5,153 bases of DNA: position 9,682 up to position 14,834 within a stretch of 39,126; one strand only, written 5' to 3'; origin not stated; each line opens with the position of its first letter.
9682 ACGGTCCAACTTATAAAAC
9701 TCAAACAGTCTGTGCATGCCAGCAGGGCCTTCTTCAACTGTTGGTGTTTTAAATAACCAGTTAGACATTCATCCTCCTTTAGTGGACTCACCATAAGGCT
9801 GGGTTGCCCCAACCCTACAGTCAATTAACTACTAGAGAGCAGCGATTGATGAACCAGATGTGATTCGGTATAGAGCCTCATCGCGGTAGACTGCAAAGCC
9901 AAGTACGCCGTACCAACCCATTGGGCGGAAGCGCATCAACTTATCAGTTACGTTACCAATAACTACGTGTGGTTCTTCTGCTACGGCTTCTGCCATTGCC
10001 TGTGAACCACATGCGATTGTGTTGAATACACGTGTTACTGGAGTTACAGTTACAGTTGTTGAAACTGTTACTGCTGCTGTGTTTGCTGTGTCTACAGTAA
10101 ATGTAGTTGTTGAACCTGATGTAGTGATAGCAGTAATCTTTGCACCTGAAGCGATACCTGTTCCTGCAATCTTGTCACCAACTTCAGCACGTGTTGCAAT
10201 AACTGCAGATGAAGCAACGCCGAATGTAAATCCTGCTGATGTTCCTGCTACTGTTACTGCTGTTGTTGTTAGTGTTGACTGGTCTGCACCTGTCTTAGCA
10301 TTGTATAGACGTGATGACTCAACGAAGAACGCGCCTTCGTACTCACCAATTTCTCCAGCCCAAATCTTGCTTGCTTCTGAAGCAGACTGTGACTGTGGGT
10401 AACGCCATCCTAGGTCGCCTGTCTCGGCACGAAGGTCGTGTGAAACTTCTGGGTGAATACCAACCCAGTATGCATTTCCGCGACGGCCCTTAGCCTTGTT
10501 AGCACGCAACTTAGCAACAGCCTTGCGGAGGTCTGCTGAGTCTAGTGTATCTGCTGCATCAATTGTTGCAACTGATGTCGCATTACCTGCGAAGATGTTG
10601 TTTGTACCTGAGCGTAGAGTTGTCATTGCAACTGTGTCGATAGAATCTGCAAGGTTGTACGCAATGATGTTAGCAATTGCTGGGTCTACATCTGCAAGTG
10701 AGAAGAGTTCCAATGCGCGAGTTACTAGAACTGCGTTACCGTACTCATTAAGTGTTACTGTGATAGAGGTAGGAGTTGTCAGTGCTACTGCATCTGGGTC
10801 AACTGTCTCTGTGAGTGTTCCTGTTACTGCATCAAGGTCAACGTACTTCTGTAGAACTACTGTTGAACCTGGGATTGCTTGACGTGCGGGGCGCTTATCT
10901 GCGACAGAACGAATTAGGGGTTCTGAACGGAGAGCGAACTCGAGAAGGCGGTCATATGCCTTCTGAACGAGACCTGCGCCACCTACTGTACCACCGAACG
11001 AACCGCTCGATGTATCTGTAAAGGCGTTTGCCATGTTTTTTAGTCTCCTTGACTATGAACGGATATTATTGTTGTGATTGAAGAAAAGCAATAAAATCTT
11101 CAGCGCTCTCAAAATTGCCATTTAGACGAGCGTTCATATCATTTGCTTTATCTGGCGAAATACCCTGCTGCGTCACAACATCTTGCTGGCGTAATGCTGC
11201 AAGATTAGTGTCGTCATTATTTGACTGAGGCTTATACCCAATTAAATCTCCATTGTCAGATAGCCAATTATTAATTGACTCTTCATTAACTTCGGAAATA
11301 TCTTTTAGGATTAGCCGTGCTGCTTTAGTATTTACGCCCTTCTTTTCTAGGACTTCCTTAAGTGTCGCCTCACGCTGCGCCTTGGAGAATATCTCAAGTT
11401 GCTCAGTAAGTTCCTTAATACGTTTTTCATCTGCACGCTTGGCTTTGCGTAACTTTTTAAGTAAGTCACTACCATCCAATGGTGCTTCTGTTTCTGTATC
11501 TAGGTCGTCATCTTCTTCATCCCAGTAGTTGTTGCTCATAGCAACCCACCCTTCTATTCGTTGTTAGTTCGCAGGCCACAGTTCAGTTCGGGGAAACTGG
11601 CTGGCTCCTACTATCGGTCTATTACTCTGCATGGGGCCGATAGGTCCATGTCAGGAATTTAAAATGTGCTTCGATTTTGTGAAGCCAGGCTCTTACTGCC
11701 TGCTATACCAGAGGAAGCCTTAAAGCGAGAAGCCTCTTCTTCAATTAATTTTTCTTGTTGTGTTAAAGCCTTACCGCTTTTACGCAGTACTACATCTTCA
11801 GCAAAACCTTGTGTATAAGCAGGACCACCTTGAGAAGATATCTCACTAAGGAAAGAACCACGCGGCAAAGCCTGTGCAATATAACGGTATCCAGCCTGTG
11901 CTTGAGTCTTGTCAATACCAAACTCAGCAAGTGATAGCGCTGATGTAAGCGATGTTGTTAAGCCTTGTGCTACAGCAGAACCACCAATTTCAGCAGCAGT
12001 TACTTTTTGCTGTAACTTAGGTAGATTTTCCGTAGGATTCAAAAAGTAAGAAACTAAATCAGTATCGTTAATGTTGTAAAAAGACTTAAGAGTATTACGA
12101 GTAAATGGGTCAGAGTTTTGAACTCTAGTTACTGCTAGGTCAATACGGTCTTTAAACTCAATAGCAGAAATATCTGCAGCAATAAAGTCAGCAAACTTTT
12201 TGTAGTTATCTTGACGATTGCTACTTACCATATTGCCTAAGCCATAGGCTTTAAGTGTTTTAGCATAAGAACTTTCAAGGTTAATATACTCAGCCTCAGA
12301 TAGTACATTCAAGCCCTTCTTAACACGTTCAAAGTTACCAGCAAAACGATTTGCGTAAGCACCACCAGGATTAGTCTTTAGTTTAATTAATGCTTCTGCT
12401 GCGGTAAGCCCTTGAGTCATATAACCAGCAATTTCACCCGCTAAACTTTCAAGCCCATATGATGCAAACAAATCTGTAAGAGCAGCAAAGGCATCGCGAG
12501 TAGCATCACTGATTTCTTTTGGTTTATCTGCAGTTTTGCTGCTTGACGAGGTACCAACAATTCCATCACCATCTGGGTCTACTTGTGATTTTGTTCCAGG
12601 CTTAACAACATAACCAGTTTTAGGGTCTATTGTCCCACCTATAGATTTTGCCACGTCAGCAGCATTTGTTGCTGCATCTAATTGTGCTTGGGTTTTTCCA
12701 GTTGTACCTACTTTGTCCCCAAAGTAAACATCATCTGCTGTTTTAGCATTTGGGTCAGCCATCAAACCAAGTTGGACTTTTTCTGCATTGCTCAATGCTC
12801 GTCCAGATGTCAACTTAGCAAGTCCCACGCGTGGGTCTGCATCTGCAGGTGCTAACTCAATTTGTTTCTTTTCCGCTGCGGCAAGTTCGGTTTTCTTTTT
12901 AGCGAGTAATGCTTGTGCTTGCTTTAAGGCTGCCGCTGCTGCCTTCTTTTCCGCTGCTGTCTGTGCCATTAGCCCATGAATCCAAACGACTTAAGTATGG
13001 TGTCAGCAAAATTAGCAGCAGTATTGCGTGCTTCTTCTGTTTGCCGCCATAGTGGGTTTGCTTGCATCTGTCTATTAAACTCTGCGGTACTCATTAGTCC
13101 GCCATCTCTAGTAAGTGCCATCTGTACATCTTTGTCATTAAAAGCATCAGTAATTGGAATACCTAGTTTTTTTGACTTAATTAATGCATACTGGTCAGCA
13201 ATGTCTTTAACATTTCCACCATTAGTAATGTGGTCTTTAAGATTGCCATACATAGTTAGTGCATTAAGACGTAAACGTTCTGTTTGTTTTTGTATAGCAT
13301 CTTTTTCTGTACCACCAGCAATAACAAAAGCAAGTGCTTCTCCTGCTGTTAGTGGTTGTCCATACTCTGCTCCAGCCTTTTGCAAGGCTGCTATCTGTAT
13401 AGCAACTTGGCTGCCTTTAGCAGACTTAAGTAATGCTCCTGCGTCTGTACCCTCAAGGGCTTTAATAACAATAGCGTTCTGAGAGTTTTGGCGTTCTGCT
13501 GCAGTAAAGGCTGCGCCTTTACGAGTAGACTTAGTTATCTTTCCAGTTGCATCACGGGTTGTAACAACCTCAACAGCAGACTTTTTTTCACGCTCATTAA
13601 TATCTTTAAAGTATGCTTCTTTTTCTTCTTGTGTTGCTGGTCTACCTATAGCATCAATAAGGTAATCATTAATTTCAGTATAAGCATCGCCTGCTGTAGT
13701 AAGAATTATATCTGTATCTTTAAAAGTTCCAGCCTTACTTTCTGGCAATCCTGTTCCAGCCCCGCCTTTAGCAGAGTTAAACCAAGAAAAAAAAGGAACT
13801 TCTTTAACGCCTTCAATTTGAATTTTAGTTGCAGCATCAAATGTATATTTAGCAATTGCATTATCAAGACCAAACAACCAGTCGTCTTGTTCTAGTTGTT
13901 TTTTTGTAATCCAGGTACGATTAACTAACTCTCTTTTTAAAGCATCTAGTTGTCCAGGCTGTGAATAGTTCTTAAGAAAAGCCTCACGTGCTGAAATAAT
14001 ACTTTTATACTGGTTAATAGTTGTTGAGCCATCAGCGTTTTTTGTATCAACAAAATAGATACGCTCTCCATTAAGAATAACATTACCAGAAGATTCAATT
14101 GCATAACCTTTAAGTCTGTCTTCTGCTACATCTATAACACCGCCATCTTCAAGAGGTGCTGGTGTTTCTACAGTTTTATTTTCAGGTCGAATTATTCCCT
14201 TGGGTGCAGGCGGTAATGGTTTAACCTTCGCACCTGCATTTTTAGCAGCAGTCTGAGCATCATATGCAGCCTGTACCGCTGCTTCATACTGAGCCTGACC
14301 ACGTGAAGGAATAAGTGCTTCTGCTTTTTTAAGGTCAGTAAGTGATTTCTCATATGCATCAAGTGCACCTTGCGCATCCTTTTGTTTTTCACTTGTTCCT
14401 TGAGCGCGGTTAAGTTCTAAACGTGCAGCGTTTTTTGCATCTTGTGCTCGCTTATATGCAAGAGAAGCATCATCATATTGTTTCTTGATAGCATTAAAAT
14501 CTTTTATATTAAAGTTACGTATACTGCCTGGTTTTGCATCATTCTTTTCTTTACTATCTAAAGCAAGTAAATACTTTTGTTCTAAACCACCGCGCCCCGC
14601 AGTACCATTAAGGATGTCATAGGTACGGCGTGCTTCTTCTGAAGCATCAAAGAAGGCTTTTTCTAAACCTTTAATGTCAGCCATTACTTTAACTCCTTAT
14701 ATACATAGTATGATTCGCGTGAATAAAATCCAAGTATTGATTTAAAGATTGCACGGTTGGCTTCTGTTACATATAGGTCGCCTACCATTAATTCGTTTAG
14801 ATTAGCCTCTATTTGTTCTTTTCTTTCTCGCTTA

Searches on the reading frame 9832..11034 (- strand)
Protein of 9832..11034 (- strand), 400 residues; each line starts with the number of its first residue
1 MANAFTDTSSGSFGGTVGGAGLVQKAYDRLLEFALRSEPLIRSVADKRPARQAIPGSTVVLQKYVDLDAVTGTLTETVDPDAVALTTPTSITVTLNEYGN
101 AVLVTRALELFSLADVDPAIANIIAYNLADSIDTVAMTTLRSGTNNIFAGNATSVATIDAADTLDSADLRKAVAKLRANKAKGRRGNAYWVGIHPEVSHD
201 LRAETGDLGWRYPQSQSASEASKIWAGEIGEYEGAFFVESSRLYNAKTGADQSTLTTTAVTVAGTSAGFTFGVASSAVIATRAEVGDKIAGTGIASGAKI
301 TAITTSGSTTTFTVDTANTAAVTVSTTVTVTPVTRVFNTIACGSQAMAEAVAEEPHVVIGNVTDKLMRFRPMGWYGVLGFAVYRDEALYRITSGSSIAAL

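Call 29: search_protein_families(library=phrogs, proteins=[window:9832-11034:-], max_evalue=0.00001)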
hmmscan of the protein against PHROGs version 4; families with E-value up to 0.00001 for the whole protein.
window:9832-11034:- (400 aa): 1 family
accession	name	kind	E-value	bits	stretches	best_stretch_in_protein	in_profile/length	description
phrog_1357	-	head and packaging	6.8e-75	253.2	1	3-398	13-349/356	major head protein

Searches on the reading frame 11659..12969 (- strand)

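Call 29: search_protein_families(library=phrogs, proteins=[window:11659-12969:-], max_evalue=0.00001)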
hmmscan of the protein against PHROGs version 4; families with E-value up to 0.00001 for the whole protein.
window:11659-12969:- (436 aa): 1 family
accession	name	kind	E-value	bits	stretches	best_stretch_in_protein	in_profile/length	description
phrog_8424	-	unknown function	7.6e-67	227.6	1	86-431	54-388/392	-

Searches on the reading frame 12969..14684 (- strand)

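Call 29: search_protein_families(library=phrogs, proteins=[window:12969-14684:-], max_evalue=0.00001)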
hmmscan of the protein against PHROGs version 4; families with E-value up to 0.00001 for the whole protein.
window:12969-14684:- (571 aa): 1 family
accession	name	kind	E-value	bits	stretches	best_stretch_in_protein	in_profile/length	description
phrog_6654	-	unknown function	1.5e-11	45.2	1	462-570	312-426/428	-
